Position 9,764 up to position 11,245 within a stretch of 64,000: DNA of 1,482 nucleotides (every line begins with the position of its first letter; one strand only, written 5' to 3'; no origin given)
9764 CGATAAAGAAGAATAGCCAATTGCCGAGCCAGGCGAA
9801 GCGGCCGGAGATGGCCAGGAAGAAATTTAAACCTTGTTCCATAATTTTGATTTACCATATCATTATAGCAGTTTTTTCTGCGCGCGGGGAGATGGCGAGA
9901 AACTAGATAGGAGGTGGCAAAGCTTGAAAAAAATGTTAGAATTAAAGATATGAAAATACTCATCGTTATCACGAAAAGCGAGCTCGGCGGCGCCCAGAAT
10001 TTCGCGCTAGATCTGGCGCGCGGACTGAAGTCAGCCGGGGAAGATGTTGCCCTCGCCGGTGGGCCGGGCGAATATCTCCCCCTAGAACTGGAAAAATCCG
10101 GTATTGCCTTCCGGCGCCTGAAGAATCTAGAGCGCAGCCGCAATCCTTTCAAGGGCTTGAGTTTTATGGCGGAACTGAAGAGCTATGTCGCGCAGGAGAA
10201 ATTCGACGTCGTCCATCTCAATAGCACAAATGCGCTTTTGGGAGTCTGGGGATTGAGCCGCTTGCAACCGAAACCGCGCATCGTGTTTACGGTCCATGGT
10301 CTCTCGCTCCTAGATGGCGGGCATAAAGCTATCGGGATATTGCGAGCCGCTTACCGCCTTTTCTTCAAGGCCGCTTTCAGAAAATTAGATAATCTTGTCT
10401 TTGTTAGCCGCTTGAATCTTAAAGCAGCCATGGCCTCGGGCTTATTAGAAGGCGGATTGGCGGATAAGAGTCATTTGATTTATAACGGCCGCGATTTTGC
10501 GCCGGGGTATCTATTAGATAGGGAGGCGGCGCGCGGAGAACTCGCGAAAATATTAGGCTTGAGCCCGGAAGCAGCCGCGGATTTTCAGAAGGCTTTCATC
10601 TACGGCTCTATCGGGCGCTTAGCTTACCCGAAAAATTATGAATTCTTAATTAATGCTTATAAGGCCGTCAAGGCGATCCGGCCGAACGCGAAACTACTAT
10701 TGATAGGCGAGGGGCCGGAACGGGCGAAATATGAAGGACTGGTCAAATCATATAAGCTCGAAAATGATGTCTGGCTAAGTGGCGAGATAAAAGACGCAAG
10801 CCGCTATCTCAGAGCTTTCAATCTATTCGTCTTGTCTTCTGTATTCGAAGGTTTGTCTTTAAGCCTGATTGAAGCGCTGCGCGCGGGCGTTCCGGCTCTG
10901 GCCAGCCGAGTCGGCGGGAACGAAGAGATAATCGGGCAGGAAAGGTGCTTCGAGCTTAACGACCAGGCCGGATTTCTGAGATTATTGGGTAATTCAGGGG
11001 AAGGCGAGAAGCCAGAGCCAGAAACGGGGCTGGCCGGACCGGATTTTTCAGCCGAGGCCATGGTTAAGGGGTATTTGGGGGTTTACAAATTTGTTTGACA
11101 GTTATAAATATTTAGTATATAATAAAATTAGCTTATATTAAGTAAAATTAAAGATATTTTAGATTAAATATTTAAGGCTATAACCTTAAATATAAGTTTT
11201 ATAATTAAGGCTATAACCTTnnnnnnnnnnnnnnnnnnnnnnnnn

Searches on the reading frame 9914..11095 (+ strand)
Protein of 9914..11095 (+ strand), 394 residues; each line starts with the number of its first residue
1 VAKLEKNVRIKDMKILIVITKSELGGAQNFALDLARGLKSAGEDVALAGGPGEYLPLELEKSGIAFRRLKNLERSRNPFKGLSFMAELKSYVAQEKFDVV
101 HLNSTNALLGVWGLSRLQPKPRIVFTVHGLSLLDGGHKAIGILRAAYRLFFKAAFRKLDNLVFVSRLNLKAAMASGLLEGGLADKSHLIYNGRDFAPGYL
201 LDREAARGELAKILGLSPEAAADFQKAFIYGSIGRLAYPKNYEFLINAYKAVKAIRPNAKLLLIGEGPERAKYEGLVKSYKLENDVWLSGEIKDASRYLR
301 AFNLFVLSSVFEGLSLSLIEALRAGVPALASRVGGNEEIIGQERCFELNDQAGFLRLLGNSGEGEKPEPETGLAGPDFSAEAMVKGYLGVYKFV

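Call 108: search_protein_families(library=pfam, proteins=[window:9914-11095:+], max_evalue=0.001)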
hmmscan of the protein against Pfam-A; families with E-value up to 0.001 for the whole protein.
window:9914-11095:+ (394 aa): 6 families
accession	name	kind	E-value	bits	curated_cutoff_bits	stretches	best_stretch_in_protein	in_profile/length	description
PF00534.26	Glycos_transf_1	-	7.8e-25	87.8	26.4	1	225-343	13-134/172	Glycosyl transferases group 1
PF13692.12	Glyco_trans_1_4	-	9.5e-23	81.5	27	1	231-343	5-120/142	Glycosyl transferases group 1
PF13439.12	Glyco_transf_4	-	2.3e-17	64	28.5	1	25-194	2-167/170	Glycosyltransferase Family 4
PF13579.12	Glyco_trans_4_4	-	4.1e-16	60.2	29.7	1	25-166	1-136/158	Glycosyl transferase 4-like domain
PF13477.12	Glyco_trans_4_2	-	6.9e-10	39.7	23.4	1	29-161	11-135/139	Glycosyl transferase 4-like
PF20706.3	GT4-conflict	-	0.00013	21.5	26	1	289-343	269-323/385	Family 4 Glycosyltransferase in conflict systems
